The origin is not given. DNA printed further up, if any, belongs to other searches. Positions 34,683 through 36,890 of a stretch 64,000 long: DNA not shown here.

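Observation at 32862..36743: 1293-aa secreted protein combining fascin-like beta-trefoil repeats, a Vps62-like domain, a jacalin-like lectin domain and a long amphipathic-helical C-terminus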

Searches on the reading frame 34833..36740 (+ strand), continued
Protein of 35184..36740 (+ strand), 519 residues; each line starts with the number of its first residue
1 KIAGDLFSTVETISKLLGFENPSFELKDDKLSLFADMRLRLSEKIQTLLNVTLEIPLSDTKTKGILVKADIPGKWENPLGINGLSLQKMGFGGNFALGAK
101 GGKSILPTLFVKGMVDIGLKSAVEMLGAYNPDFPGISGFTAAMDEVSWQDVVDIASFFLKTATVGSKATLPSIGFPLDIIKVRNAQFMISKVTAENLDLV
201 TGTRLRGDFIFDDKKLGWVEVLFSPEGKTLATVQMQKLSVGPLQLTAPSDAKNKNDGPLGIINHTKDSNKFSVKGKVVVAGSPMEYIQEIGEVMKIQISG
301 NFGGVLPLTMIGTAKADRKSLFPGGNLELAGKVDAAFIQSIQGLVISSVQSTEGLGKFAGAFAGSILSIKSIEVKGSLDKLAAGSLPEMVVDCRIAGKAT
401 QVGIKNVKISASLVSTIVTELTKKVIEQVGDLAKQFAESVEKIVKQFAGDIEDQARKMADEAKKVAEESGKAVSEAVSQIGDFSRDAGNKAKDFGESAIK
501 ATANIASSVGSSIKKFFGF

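Call 94: search_protein_families(library=pfam, proteins=[L021:2134-4215:+, L020:1203-2762:+, L042:491-2692:+, L032:7887-9833:+, L035:6435-7919:+, L025:11763-17477:+, L029:1071-2906:+, L018:4370-6238:+, L026:12330-13793:-], max_evalue=0.001)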
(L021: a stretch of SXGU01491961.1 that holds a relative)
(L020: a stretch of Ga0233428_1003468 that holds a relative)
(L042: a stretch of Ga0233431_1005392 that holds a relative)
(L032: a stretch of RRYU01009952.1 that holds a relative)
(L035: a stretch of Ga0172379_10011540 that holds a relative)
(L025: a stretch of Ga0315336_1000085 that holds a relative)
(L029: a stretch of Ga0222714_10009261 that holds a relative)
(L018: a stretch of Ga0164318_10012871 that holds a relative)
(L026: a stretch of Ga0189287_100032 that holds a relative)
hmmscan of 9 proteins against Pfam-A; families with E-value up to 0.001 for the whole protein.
L021:2134-4215:+ (694 aa): 3 families
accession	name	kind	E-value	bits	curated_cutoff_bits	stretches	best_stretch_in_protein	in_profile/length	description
PF11901.14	DM9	-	1.6e-39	134.8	26.2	3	272-379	4-114/115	DM9 repeat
PF02140.24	SUEL_Lectin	-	0.00014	22.6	31.4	1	618-663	34-80/80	D-galactoside/L-rhamnose binding SUEL lectin domain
PF05315.17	ICEA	-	0.001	19.1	24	0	341-389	142-190/218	ICEA Protein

L020:1203-2762:+ (520 aa): 3 families
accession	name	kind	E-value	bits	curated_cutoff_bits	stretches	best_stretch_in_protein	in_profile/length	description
PF13517.12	FG-GAP_3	-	4.2e-26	91.8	26.9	2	326-352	39-61/61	FG-GAP-like repeat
PF01839.29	FG-GAP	-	9.5e-11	41.8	22.1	0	395-416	2-23/37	FG-GAP repeat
PF07593.17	UnbV_ASPIC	-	1.1e-07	32.1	23.4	1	442-484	1-43/68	ASPIC and UnbV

L042:491-2692:+ (734 aa): 9 families
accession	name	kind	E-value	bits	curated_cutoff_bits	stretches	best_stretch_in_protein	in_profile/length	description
PF08448.16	PAS_4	-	6.9e-37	126.5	23.1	2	231-339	1-108/110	PAS fold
PF13426.13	PAS_9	-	2.3e-21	76.4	27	2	235-338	1-103/103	PAS domain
PF02518.31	HATPase_c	-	6.5e-21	75.3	26.4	1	462-583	2-110/111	Histidine kinase-, DNA gyrase B-, and HSP90-like ATPase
PF00072.30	Response_reg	-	1.8e-19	70.4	30.2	1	607-719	1-111/111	Response regulator receiver domain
PF08447.18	PAS_3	-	5.5e-18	65.5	25.6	1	248-333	2-89/89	PAS fold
PF00989.32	PAS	-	2.2e-17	63.5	22.6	2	231-336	7-113/113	PAS fold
PF13188.13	PAS_8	-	3.9e-11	42.9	21.8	1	232-274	8-51/65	PAS domain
PF00512.31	HisKA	-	3.9e-07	30.5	26.9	1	356-419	3-65/66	His Kinase A (phospho-acceptor) domain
PF24820.1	Diguanyl_cycl_sensor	-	0.00057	20.2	28.1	0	232-276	3-47/109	Diguanylate cyclase-like sensor domain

L032:7887-9833:+ (649 aa): 2 families
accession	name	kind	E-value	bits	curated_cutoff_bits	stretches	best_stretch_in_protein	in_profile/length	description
PF00924.24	MS_channel_2nd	-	1.7e-14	54.1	20.2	1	461-531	2-67/68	Mechanosensitive ion channel, beta-domain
PF21082.3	MS_channel_3rd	-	2.5e-08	34.7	21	1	537-628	2-87/88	Mechanosensitive ion channel MscS, C-terminal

L035:6435-7919:+ (495 aa): 1 family
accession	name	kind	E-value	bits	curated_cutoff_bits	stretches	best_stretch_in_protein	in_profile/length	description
PF00581.25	Rhodanese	-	1.9e-41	141.1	22.2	3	190-280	10-102/102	Rhodanese-like domain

L025:11763-17477:+ (1905 aa): 11 families
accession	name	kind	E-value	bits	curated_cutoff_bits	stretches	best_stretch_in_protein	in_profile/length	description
PF12860.13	PAS_7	-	8.4e-163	532.4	27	6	1268-1381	1-114/115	PAS fold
PF08448.16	PAS_4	-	1.9e-53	179.8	23.1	3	633-744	1-110/110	PAS fold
PF00989.32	PAS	-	2.7e-49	166.3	22.6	4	125-224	4-107/113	PAS fold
PF13426.13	PAS_9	-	4.5e-48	162.2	27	3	135-232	4-103/103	PAS domain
PF13188.13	PAS_8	-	7.3e-41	137.2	21.8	2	125-177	4-56/65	PAS domain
PF02518.31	HATPase_c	-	9.4e-29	100.5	26.4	1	1509-1621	1-107/111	Histidine kinase-, DNA gyrase B-, and HSP90-like ATPase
PF00072.30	Response_reg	-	1.2e-25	90.3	30.2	1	1652-1763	1-109/111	Response regulator receiver domain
PF00512.31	HisKA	-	5.6e-20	71.6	26.9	1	1397-1462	1-66/66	His Kinase A (phospho-acceptor) domain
PF08447.18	PAS_3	-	6.6e-20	71.6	25.6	1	651-732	3-85/89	PAS fold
PF01627.28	Hpt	-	8.3e-12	45.6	24.6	1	1818-1893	2-77/84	Hpt domain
PF13596.12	PAS_10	-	5.2e-06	27.5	22.1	0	1015-1053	5-41/106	PAS domain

L029:1071-2906:+ (612 aa): 3 families
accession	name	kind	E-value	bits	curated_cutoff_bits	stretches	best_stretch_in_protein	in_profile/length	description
PF00939.25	Na_sulph_symp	-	2.1e-24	86.8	27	1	157-561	9-424/472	Sodium:sulfate symporter transmembrane region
PF03600.22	CitMHS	-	1.5e-09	37.9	31.9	1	192-543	2-326/336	Citrate transporter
PF06808.19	DctM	-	0.00019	20.8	23.8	1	337-554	149-362/413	Tripartite ATP-independent periplasmic transporter, DctM component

L018:4370-6238:+ (623 aa): 4 families
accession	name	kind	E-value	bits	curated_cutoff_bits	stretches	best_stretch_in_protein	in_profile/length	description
PF00939.25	Na_sulph_symp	-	1.3e-27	97.4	27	1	168-621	8-470/472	Sodium:sulfate symporter transmembrane region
PF03600.22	CitMHS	-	4.6e-15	56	31.9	1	203-554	2-328/336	Citrate transporter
PF00027.35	cNMP_binding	-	2.4e-12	47.1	27.5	1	42-123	2-89/89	Cyclic nucleotide-binding domain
PF06808.19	DctM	-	4.7e-09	36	23.8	1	348-564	149-361/413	Tripartite ATP-independent periplasmic transporter, DctM component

L026:12330-13793:- (488 aa): 1 family
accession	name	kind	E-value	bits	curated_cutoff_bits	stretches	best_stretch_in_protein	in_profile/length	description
PF10150.14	RNase_E_G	-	4.2e-65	220.3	25.5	1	141-399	2-267/270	Ribonuclease E/G family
